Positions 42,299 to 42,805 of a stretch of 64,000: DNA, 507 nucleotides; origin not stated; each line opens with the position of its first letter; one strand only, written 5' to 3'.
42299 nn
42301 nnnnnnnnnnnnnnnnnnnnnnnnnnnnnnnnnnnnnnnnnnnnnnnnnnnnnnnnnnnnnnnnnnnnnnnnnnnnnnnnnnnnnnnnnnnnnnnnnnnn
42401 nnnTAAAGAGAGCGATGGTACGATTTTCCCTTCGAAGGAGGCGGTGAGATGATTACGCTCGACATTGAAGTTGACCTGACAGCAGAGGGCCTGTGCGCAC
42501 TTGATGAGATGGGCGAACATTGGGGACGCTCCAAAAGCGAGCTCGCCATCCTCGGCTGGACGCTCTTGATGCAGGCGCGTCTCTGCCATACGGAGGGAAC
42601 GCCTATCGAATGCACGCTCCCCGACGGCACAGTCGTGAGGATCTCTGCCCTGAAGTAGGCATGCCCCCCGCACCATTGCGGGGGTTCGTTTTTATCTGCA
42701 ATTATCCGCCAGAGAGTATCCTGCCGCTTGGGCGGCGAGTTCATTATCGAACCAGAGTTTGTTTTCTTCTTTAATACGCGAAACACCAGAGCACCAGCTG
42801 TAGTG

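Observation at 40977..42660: Compact three-gene cluster of a DEDDh exonuclease, a RecB/Cas4-like PD-(D/E)xK nuclease with a Cys cluster, and an RHH regulator.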

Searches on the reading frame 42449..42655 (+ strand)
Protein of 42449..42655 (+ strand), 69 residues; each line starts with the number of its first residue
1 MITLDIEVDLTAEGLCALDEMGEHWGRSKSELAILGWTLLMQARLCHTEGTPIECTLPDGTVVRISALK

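Call 3: search_protein_families(library=pfam, proteins=[window:42449-42655:+], max_evalue=1)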
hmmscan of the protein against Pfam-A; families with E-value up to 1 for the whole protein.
window:42449-42655:+ (69 aa): 2 families
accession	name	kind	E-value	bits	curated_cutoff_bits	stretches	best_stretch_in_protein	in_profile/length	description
PF07202.18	Tcp10_C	-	0.089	12.9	36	1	54-67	6-19/35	T-complex protein 10 C-terminus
PF24233.1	DUF7446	-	0.098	13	24.1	1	44-67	42-65/70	Family of unknown function (DUF7446)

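Call 8: search_protein_families(library=ncbifam, proteins=[window:42449-42655:+], max_evalue=1)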
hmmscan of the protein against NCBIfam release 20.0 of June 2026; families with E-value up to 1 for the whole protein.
window:42449-42655:+ (69 aa): 0 families

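Call 9: search_protein_families(library=phrogs, proteins=[window:42449-42655:+], max_evalue=1)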
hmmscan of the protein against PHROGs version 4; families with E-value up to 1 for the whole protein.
window:42449-42655:+ (69 aa): 0 families

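Call 10: search_protein_families(library=padloc, proteins=[window:42449-42655:+], max_evalue=1)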
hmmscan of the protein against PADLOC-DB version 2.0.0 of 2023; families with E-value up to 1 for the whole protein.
window:42449-42655:+ (69 aa): 0 families

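Call 18: find_homologous_proteins(query=window:42449-42655:+, max_evalue=0.01)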
Query window:42449-42655:+ (69 aa): 1 proteins with E <= 0.01 among 1 candidates.
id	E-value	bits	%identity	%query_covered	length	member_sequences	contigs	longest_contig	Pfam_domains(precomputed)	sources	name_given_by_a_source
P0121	5.4e-39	148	100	100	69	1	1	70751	-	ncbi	ncbi:MAG: hypothetical protein AAB463_01440 [Patescibacteria group bacterium]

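Call 42: predict_structure(protein=window:42449-42655:+)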
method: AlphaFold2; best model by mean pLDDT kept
length: 69 residues; sequences in the alignment: 1
mean_pLDDT: 72.3   pTM: 0.50
mean pLDDT of the five models: 72.3, 69.6, 68.2, 63.2, 63.0
residues with pLDDT >= 90: 0; 70-90: 46; 50-70: 23; < 50: 0
segments of 3 or more residues with pLDDT < 50: none
pLDDT, mean of each block of 10 residues (from residue 1): 76 79 71 68 58 78 77
secondary structure, 60 per line:
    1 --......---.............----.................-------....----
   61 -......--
elements in order: E3-8 H12-24 H29-45 E53-56 E62-67

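Call 48: fold_search(model_id=the predicted structure, library=pdb)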
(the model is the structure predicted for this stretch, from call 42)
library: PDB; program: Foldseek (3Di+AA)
matches with E <= 10: 340; with E <= 0.001: 0
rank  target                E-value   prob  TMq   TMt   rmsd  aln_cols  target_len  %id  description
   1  6p8s_C                1.6e-01  0.77  0.51  0.33   4.3        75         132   20  Structure of P. aeruginosa ATCC27853 HORMA1:HORMA2:Peptide 1 complex (released 2019-12-25)
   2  8q4g_A                3.7e-01  0.28  0.38  0.10   8.2        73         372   19  Thin filament from FIB milled relaxed left ventricular mouse myofibrils (released 2023-11-01)
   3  6p8p_D                5.6e-01  0.54  0.54  0.35   4.0        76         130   18  Structure of P. aeruginosa ATCC27853 HORMA1 (released 2019-12-25)
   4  6p8p_A                6.8e-01  0.38  0.50  0.32   4.2        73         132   20  Structure of P. aeruginosa ATCC27853 HORMA1 (released 2019-12-25)
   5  3u4l_A                8.4e-01  0.18  0.36  0.09   7.7        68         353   18  Cryocooled bovine profilin:actin crystal structure to 2.4 A (released 2012-04-25)
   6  8glv_Gh               9.0e-01  0.14  0.35  0.09   9.2        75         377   20  96-nm repeat unit of doublet microtubules from Chlamydomonas reinhardtii flagella (released 2023-05-31)
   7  9fqr_G6               1.0e+00  0.13  0.34  0.09   7.3        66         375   18  96-nm repeat of axonemal doublet microtubules from bovine sperm (released 2025-03-26)
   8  6p8p_B                1.1e+00  0.30  0.50  0.33   4.2        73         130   20  Structure of P. aeruginosa ATCC27853 HORMA1 (released 2019-12-25)
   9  7ccc_E                1.2e+00  0.11  0.35  0.10  13.1       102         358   17  The structure of the actin filament uncapping complex mediated by twinfilin (released 2021-02-03)
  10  1n6z_MODEL_1_A        1.2e+00  0.08  0.30  0.21  13.7        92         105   16  Solution NMR Structure of Protein YML108W from Saccharomyces cerevisiae. A novel member of the split bab fold. (released 2003-05-06)
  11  2hxs                  1.2e+00  0.08  0.29  0.15   8.1        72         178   17  Crystal Structure of Rab28A GTPase in the Inactive (GDP-3'P-Bound) Form (released 2007-08-07)
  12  6iug_A                1.3e+00  0.11  0.36  0.10  13.1       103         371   16  Cryo-EM structure of the plant actin filaments from Zea mays pollen (released 2019-11-06)
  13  6x0a_A                1.3e+00  0.08  0.32  0.27  10.0        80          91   10  X-ray structure of a chimeric ParDE toxin-antitoxin complex from Mesorhizobium opportunistum (released 2020-11-25)
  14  7rmw_E                1.4e+00  0.09  0.28  0.10   9.0        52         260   23  Crystal structure of B. subtilis PurR bound to ppGpp (released 2021-12-22)
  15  5jaa_C                1.4e+00  0.07  0.33  0.25  11.7        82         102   10  Crystal structure of the HigBA2 toxin-antitoxin complex (released 2017-04-05)
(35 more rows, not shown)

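Call 77: search_solved_structures(query=window:42449-42655:+, max_evalue=10)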
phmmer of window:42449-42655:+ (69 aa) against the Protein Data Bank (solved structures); distinct sequences matched with E-value up to 10: 0.

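Call 78: search_protein_families(library=pfam, proteins=[window:42449-42655:+], max_evalue=10)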
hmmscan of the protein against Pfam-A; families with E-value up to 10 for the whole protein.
window:42449-42655:+ (69 aa): 2 families
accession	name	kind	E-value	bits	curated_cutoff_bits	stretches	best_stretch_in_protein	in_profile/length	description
PF07202.18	Tcp10_C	-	0.089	12.9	36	1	54-67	6-19/35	T-complex protein 10 C-terminus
PF24233.1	DUF7446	-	0.098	13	24.1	1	44-67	42-65/70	Family of unknown function (DUF7446)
